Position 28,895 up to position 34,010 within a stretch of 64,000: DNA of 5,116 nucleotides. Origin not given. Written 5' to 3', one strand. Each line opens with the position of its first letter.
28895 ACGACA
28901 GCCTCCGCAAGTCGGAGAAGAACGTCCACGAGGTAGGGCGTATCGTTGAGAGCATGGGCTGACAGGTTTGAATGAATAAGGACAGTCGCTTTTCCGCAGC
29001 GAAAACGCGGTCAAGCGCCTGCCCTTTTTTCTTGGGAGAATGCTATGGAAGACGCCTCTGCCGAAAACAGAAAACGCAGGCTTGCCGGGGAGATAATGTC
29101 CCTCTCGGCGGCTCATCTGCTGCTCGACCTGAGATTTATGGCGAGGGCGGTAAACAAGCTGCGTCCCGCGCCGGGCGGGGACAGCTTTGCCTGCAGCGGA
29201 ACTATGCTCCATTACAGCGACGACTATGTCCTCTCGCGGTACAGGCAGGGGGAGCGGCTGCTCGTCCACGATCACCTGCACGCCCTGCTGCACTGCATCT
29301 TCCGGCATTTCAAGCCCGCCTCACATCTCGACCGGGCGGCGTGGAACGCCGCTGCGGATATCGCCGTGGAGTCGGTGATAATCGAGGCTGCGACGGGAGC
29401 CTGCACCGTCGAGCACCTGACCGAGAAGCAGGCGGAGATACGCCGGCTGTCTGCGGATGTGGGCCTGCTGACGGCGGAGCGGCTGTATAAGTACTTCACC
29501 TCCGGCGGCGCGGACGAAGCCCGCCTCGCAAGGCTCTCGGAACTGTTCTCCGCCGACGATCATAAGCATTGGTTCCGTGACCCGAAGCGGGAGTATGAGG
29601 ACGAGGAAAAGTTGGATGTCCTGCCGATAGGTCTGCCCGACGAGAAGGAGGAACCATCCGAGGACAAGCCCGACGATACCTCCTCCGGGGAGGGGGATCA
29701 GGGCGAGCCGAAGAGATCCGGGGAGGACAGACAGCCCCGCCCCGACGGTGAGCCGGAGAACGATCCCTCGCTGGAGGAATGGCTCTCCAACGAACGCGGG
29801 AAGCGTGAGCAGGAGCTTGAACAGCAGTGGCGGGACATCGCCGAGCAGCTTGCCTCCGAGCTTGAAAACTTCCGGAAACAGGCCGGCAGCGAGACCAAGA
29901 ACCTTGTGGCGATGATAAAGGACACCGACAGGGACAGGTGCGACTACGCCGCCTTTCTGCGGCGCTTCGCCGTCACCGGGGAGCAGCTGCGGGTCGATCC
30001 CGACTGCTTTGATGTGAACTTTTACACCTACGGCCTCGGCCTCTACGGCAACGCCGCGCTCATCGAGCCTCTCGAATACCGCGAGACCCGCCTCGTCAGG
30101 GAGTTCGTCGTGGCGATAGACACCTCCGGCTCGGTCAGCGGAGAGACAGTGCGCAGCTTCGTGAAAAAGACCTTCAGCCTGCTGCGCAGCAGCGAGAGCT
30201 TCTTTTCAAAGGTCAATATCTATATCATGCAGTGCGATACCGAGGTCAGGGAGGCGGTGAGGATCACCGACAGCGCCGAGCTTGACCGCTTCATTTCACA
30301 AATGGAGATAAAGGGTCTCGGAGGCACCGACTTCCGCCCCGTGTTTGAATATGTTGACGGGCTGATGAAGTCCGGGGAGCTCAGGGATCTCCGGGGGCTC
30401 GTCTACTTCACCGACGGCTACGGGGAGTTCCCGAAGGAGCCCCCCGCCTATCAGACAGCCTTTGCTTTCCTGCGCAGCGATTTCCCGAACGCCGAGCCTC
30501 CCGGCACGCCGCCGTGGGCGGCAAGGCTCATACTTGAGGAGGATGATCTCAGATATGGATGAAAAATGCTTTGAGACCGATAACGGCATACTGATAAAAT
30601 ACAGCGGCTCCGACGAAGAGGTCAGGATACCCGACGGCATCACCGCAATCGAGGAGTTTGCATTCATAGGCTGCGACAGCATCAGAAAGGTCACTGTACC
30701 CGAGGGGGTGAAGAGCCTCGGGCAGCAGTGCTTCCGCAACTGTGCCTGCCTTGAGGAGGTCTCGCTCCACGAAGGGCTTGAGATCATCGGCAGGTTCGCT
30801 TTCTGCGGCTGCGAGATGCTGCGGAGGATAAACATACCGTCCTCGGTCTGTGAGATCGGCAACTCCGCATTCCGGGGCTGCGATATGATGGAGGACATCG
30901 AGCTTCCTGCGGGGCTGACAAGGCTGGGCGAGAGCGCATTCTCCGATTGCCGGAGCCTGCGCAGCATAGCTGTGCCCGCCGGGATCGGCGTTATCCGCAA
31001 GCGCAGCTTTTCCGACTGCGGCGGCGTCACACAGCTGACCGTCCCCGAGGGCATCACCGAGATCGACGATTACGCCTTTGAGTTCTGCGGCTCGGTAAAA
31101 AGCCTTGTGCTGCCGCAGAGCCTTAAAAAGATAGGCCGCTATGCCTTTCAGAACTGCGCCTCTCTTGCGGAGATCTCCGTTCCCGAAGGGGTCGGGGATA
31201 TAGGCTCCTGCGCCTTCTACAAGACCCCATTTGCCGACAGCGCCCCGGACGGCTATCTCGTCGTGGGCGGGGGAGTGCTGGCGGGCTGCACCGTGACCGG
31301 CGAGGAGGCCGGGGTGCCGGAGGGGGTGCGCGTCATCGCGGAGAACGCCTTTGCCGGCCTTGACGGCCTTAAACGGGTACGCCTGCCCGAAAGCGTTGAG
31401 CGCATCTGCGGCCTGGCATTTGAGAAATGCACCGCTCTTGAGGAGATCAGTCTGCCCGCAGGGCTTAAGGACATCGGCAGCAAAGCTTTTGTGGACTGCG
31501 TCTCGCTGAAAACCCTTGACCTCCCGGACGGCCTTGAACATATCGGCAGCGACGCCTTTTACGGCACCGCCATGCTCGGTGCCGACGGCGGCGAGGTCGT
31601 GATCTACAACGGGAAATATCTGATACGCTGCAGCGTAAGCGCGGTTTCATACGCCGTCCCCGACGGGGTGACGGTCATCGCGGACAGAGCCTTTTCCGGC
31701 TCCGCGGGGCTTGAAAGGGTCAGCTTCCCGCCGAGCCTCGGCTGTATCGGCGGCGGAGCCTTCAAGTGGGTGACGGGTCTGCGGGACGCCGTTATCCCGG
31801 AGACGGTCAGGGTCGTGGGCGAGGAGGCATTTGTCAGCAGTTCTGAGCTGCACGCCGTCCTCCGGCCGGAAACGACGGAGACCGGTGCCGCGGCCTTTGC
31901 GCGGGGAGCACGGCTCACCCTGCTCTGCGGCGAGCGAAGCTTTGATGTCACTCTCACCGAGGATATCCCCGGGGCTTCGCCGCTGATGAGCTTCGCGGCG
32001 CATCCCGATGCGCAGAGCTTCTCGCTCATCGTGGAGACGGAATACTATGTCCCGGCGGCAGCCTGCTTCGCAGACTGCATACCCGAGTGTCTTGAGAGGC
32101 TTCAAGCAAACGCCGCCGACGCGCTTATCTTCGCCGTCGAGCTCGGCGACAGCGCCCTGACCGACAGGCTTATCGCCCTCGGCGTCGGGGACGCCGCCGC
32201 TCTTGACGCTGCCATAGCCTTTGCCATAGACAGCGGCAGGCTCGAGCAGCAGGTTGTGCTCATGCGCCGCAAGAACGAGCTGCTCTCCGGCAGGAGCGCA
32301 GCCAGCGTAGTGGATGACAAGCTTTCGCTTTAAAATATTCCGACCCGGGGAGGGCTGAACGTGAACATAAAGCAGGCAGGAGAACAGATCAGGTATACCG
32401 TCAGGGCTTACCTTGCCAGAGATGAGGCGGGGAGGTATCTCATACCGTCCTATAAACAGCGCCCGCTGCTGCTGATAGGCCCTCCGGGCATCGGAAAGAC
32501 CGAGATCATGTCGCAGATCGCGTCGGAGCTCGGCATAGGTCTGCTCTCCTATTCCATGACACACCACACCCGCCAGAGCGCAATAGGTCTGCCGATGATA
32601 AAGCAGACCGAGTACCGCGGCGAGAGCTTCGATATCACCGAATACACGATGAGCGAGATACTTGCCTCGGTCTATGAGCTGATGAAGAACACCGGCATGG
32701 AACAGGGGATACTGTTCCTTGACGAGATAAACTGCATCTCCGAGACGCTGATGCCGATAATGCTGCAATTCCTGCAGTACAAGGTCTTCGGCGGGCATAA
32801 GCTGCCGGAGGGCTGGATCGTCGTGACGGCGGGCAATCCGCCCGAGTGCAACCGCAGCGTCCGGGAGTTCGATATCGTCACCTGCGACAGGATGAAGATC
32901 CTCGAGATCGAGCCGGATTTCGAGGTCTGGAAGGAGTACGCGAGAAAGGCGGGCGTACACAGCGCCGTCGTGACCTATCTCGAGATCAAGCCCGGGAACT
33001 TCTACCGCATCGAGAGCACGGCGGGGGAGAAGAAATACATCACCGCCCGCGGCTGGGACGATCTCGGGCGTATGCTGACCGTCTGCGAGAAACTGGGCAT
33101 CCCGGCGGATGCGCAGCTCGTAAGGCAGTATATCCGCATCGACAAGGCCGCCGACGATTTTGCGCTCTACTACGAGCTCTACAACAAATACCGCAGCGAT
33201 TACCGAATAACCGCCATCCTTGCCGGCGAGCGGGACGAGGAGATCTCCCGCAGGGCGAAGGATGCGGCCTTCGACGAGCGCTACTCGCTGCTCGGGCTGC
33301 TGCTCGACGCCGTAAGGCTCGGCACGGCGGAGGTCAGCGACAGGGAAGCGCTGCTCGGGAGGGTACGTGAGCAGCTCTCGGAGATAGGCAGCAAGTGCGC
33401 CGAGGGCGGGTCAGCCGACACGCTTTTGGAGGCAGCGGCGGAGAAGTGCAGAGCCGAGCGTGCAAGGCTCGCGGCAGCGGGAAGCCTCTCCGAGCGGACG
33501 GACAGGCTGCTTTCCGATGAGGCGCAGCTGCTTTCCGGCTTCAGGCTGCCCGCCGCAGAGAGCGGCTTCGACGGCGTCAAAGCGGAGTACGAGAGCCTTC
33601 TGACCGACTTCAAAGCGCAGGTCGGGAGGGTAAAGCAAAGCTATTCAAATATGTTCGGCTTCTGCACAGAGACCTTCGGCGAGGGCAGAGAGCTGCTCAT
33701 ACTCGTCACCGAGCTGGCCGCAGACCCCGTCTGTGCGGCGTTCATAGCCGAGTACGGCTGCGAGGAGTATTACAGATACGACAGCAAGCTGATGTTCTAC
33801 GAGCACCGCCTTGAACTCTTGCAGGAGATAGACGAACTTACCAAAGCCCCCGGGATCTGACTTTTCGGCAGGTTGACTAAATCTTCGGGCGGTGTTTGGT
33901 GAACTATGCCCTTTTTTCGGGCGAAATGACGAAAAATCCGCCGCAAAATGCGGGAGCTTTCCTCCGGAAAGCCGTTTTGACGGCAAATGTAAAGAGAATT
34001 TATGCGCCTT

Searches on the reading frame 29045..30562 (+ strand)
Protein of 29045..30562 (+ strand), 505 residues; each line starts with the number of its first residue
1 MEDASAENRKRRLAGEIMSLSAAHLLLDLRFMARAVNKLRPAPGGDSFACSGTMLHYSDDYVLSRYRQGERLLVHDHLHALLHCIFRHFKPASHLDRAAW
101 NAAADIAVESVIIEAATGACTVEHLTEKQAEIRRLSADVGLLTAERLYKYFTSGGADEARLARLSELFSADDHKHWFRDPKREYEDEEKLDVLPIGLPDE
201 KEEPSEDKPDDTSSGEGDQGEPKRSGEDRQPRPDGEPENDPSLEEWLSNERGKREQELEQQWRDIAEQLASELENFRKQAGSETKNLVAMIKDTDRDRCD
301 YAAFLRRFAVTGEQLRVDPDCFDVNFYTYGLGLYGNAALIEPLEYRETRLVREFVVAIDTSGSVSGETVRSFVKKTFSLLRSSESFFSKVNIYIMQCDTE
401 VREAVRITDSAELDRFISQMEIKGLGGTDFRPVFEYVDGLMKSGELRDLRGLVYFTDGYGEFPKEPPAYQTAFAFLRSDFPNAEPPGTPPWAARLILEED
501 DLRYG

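Call 16: search_protein_families(library=pfam, proteins=[window:29045-30562:+], max_evalue=0.001)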
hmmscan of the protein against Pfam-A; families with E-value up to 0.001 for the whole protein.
window:29045-30562:+ (505 aa): 4 families
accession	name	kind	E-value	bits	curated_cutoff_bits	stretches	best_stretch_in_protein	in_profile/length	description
PF09967.15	DUF2201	-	5.5e-12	46.3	26.4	1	355-495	2-120/123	VWA-like domain (DUF2201)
PF13203.12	DUF2201_N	-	9e-06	25.9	23.2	1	39-308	29-235/271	Putative metallopeptidase domain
PF13519.12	VWA_2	-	0.00014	22.9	27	1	355-458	2-106/107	von Willebrand factor type A domain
PF00092.34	VWA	-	0.00092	19.9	23.8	0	355-459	3-114/174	von Willebrand factor type A domain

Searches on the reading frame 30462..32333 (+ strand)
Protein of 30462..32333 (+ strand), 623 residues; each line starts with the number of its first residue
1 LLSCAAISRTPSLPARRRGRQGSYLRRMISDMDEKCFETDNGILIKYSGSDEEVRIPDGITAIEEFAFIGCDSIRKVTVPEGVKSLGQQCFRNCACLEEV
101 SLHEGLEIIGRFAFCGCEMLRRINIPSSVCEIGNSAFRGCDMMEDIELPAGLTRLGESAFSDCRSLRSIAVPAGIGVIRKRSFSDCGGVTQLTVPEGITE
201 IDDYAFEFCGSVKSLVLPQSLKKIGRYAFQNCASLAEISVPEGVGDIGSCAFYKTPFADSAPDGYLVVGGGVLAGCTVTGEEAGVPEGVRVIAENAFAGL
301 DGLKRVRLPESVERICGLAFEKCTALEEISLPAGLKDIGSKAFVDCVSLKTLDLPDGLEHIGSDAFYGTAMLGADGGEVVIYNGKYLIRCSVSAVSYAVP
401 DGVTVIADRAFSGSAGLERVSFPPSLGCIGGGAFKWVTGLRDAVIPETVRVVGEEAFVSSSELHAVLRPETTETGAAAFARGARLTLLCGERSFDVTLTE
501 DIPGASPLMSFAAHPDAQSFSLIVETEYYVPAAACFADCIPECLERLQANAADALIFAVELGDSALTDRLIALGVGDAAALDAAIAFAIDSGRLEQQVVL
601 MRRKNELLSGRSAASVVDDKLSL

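Call 4: search_protein_families(library=pfam, proteins=[window:30462-32333:+], max_evalue=0.01)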
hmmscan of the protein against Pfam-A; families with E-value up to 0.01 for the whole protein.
window:30462-32333:+ (623 aa): 3 families
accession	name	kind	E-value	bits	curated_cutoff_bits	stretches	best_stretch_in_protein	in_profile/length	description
PF13306.12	LRR_5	-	1.3e-91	303.5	27.7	4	131-255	2-123/127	BspA type Leucine rich repeat region (6 copies)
PF13855.12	LRR_8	-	9.8e-10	38.5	27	0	198-238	13-54/61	Leucine rich repeat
PF23952.1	LRR_EndoS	-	0.00076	20.1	27.9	0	300-354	58-113/116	Endo-beta-N-acetylglucosaminidase EndoS LRR domain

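Call 5: search_protein_families(library=padloc, proteins=[window:30462-32333:+], max_evalue=0.01)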
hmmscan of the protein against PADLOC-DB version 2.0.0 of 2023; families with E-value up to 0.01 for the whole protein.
window:30462-32333:+ (623 aa): 0 families

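Call 6: search_protein_families(library=ncbifam, proteins=[window:30462-32333:+], max_evalue=0.01)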
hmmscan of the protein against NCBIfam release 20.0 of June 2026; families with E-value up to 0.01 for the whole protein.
window:30462-32333:+ (623 aa): 2 families
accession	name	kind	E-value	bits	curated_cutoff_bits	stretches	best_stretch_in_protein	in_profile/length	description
NF047961.1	adhesin_HupY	equivalog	5.1e-44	150.6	1250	4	65-185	179-298/978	leucine-rich repeat adhesin HupY/LrrG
NF045861.1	glide_Gli349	exception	6.1e-18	62.9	1750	3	69-138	2674-2742/3169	gliding machinery surface structure protein Gli349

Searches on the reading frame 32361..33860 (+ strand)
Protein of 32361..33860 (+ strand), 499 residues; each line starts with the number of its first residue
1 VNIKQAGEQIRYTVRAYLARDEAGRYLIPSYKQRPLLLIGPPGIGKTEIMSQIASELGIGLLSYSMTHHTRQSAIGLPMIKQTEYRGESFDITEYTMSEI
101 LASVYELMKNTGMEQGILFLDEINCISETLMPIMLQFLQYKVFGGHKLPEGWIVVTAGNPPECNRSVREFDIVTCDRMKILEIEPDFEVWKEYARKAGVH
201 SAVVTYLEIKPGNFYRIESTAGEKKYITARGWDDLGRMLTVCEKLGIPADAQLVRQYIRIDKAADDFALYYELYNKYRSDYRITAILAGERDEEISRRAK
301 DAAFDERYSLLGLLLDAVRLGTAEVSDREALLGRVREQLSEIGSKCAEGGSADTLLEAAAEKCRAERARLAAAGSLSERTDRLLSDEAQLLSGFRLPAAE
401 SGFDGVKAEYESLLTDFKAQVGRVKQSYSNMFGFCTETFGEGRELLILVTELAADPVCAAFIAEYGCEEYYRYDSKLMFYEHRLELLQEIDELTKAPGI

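Call 4: search_protein_families(library=pfam, proteins=[window:32361-33860:+], max_evalue=0.01)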
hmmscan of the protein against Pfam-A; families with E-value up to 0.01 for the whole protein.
window:32361-33860:+ (499 aa): 10 families
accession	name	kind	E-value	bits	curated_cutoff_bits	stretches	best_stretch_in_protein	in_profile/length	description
PF00004.35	AAA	-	1.4e-08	35.7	21.2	1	36-129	1-72/131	ATPase family associated with various cellular activities (AAA)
PF07728.20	AAA_5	-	4.4e-08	33.7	22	1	35-165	1-126/139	AAA domain (dynein-related subfamily)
PF13401.12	AAA_22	-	1.5e-07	32.2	27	1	33-131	5-101/130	AAA domain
PF20030.5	bpMoxR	-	0.00049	19.7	27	1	32-143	30-126/205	MoxR domain in the MoxR-vWA-beta-propeller ternary systems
PF05496.18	RuvB_N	-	0.00099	19.3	27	0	36-65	36-65/159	Holliday junction DNA helicase RuvB P-loop domain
PF13173.12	AAA_14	-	0.0015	18.9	27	1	33-128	2-76/129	AAA domain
PF01078.27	Mg_chelatase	-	0.0028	17.5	20.3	1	35-165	24-163/207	Magnesium chelatase, subunit ChlI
PF13207.12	AAA_17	-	0.0061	17.3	27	0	39-65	1-27/136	AAA domain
PF13245.12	AAA_19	-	0.0065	17.1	25.1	0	31-136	9-112/134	AAA domain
PF03215.21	Rad17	-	0.0074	16.7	23.8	0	28-93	40-100/186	Rad17 P-loop domain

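Call 5: search_protein_families(library=padloc, proteins=[window:32361-33860:+], max_evalue=0.01)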
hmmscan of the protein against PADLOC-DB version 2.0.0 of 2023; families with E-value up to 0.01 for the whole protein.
window:32361-33860:+ (499 aa): 6 families
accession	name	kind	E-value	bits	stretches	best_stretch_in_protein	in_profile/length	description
PDLC02196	IetA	-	5.2e-05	20.8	1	33-62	122-151/374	-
PDLC04232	IetA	-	0.00025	18.6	1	35-63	118-146/330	-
PDLC03838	DolB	-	0.004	14.4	1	36-63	169-196/375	-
PDLC04140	mad8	-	0.0046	14.5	0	32-59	26-53/314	mads_8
PDLC02195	IetA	-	0.0048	14.2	1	33-62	137-166/395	-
PDLC01994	RtcR_PspF1--CARF_AAA_HTH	-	0.0089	13.1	0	34-55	182-203/468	-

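Call 6: search_protein_families(library=ncbifam, proteins=[window:32361-33860:+], max_evalue=0.01)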
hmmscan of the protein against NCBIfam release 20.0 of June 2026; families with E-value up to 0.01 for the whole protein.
window:32361-33860:+ (499 aa): 10 families
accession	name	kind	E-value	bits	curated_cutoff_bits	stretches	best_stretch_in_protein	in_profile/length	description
TIGR02639.1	ClpA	equivalog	7.1e-05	21.2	993.15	1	36-75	490-529/734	ATP-dependent Clp protease ATP-binding subunit ClpA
TIGR00635.1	ruvB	equivalog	0.00011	21.4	299.05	1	36-71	33-68/305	Holliday junction branch migration DNA helicase RuvB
NF003233.0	PRK04195.2-3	equivalog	0.00034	19.6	471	1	33-57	38-62/504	replication factor C large subunit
NF003229.0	PRK04195.1-5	equivalog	0.00036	19.4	280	1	8-62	23-73/413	replication factor C large subunit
TIGR03922.1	T7SS_EccA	equivalog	0.001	17.7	466.65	1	3-75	284-355/557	type VII secretion AAA-ATPase EccA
NF008263.0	PRK11034.1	equivalog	0.0014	16.6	1350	1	36-75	491-530/758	ATP-dependent Clp protease ATP-binding subunit ClpA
NF003230.0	PRK04195.1-6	equivalog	0.002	16.9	441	1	29-63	35-69/494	replication factor C large subunit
NF047784.1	MadB_ATPase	equivalog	0.003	16.8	475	0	30-59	30-59/298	MadB family AAA-type ATPase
NF042959.1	IteA_antiphage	equivalog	0.0043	16.3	510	1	35-62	127-154/367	anti-phage ATPase IteA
NF000868.0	PRK00080.1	equivalog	0.0047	15.9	282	0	36-65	54-83/330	Holliday junction branch migration DNA helicase RuvB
